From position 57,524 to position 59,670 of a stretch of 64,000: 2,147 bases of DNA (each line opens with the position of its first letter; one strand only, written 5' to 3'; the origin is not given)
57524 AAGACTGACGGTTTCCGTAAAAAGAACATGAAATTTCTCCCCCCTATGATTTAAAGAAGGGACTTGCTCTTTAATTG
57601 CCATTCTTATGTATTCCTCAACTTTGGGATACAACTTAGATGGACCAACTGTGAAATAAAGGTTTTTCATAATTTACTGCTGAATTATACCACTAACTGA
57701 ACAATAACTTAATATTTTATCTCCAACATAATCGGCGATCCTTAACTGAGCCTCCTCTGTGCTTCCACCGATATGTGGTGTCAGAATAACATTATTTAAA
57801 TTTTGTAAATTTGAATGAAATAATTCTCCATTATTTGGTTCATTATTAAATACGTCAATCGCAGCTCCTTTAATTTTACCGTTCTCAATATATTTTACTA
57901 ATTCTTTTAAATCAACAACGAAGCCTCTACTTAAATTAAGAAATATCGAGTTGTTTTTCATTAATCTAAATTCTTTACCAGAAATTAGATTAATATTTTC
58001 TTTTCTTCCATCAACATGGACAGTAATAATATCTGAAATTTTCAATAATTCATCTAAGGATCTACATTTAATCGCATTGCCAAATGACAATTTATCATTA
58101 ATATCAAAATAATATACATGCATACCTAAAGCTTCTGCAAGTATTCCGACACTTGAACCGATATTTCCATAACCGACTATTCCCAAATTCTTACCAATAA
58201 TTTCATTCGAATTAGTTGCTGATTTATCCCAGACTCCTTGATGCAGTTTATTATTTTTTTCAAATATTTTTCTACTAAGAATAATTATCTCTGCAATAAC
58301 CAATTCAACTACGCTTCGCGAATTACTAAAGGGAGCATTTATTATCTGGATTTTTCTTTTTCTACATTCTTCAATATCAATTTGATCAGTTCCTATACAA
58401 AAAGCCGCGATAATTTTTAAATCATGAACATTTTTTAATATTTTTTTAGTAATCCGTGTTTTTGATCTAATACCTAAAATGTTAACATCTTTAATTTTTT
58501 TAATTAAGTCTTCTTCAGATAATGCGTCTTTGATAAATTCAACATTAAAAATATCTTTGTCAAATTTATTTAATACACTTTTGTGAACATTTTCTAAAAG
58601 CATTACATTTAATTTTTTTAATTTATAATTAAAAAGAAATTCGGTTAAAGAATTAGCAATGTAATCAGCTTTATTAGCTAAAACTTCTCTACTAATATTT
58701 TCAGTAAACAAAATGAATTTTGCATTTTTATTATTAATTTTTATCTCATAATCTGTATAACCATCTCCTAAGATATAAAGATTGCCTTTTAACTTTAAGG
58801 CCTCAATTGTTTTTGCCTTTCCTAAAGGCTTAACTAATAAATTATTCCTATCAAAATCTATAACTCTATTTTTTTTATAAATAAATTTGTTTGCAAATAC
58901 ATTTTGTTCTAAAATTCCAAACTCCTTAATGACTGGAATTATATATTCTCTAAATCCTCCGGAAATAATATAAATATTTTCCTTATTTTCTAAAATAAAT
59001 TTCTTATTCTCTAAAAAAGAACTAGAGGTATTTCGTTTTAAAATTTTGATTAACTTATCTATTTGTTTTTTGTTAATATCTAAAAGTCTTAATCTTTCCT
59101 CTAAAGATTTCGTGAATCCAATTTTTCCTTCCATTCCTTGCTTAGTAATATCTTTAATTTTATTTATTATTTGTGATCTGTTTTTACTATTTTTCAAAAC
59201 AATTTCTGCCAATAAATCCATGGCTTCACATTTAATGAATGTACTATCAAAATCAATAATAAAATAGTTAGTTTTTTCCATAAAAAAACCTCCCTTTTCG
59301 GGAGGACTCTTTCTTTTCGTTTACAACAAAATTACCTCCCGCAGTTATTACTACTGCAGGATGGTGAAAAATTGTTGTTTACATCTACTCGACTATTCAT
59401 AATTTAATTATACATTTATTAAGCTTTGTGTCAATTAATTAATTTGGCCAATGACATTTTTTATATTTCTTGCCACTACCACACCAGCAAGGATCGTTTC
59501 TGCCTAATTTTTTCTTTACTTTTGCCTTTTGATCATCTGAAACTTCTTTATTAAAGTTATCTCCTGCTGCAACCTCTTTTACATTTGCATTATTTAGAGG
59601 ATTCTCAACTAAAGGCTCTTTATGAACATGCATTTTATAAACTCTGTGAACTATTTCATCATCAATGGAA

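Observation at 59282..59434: serBA leader: consensus promoter followed by a hairpin that sequesters the Shine-Dalgarno, with a competing upstream GGGAGG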

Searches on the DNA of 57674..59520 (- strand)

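Call 6: search_rna_families(source=window, start=59200, end=59520, threshold=evalue, max_evalue=10, show_alignments=3)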
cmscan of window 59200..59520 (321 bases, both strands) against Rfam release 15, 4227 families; matches with E-value up to 10: 11.
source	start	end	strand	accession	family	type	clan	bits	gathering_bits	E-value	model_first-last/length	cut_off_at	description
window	59279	59385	-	RF01859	Phe_leader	Cis-reg; leader;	-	23.5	55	0.081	1-125/125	no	Phenylalanine leader peptide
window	59281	59410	-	RF02452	ncr1575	Gene; sRNA;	-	23.5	60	0.24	1-212/212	no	Bacillus sRNA ncr1575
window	59251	59317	+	RF02064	STnc370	Gene; sRNA;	-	20.2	54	3.2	1-71/71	no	Enterobacterial sRNA STnc370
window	59258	59315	+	RF01859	Phe_leader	Cis-reg; leader;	-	18.2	55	1.2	1-125/125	no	Phenylalanine leader peptide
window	59234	59369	+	RF01470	rli38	Gene; sRNA;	-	17.6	49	4.8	1-150/150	no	Listeria sRNA rli38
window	59279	59390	-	RF02319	TtnuHACA12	Gene; snRNA; snoRNA; HACA-box;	-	17.5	80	5.2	1-131/131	no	Tetrahymena snoRNA TtnuHACA12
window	59232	59314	-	RF02900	AaHKsRNA82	Gene; sRNA;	-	17.3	51.4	5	1-81/81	no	Aggregatibacter sRNA 82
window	59279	59367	-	RF00514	His_leader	Cis-reg; leader;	-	16.5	49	2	1-126/126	no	Histidine operon leader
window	59320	59381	-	RF00686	mir-338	Gene; miRNA;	-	15.4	57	2.9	1-69/69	no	mir-338 microRNA precursor family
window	59287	59317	-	RF01360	CRISPR-DR47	Gene; CRISPR;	-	14.4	39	4.9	1-37/37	no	CRISPR RNA direct repeat element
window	59323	59381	-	RF01493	rli37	Gene; sRNA;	-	12.9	90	2.8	76-211/247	no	Listeria sRNA rli37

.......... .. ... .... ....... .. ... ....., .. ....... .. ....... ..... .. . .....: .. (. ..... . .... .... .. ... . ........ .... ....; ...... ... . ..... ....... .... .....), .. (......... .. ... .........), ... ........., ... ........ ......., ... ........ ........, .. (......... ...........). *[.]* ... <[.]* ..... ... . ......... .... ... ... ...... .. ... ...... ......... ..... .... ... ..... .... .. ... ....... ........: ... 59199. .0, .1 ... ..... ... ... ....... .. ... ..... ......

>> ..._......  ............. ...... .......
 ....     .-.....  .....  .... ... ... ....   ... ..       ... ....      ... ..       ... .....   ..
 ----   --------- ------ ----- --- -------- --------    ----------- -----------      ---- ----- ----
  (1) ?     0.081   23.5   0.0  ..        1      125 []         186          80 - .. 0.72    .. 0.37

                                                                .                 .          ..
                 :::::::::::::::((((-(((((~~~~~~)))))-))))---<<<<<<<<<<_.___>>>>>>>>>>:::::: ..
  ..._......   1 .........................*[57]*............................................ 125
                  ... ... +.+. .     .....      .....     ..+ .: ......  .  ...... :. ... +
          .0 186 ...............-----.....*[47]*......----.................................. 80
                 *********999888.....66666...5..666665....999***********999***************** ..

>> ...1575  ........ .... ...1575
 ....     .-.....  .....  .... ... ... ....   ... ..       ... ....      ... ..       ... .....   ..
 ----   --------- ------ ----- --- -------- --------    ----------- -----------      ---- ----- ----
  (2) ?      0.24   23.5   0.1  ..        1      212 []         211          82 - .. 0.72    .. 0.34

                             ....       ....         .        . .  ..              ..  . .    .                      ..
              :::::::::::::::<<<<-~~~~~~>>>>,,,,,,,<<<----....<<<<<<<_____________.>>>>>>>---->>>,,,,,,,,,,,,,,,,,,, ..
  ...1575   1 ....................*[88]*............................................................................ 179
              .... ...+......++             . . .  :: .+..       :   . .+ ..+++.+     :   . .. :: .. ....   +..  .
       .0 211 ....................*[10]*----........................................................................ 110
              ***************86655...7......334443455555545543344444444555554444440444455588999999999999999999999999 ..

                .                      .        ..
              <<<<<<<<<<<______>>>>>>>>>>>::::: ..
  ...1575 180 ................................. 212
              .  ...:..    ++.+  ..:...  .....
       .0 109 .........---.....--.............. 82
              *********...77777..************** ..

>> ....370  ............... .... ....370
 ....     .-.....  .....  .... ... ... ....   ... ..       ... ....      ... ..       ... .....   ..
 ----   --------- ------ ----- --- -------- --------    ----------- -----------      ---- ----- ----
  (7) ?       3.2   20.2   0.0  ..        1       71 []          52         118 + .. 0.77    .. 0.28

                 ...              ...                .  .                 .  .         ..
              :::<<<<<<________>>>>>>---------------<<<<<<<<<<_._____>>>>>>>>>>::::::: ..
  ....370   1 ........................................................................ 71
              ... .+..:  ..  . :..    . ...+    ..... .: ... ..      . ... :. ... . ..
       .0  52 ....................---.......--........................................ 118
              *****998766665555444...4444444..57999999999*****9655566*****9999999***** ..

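Call 80: search_rna_families(sources=[L083, L086, L089, L090, L091, L094, L098, L099, L102, L104, L105, L106], threshold=gathering)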
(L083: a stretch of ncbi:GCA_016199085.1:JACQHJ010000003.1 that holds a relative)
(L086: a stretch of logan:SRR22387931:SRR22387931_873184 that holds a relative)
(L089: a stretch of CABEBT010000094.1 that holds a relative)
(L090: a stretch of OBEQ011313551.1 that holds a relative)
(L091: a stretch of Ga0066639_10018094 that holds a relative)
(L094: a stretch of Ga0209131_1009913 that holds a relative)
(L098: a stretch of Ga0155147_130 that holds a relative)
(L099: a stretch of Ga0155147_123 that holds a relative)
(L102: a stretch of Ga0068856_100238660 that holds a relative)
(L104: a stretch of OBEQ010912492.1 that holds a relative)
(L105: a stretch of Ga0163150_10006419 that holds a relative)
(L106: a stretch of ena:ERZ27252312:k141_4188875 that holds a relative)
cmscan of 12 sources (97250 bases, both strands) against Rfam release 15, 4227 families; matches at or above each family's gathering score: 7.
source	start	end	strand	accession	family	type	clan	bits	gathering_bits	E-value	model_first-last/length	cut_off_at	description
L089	8461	8533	-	RF00005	tRNA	Gene; tRNA;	CL00001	66.4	29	4.7e-12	1-71/71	no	tRNA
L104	1310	1381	-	RF00005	tRNA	Gene; tRNA;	CL00001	64.3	29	1.8e-11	1-71/71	no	tRNA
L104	939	1011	-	RF00005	tRNA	Gene; tRNA;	CL00001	59.8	29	3.1e-10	1-71/71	no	tRNA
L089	9217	9303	-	RF00005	tRNA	Gene; tRNA;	CL00001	56.2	29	3.1e-09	1-71/71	no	tRNA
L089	6214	6300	-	RF00005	tRNA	Gene; tRNA;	CL00001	55.9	29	3.7e-09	1-71/71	no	tRNA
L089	8372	8458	-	RF00005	tRNA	Gene; tRNA;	CL00001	54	29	1.2e-08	1-71/71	no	tRNA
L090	4854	4940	+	RF00005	tRNA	Gene; tRNA;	CL00001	53.7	29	1.4e-08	1-71/71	no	tRNA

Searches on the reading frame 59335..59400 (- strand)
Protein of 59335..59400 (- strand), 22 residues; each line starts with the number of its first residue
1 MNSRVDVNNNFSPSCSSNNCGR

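Call 70: search_protein_families(library=ncbifam, max_evalue=10, proteins=[window:59335-59400:-])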
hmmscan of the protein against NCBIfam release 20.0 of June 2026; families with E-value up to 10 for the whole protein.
seq(22 aa): 0 families

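Call 71: search_protein_families(library=pfam, max_evalue=10, proteins=[window:59335-59400:-])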
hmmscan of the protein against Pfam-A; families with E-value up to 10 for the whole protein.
seq(22 aa): 0 families
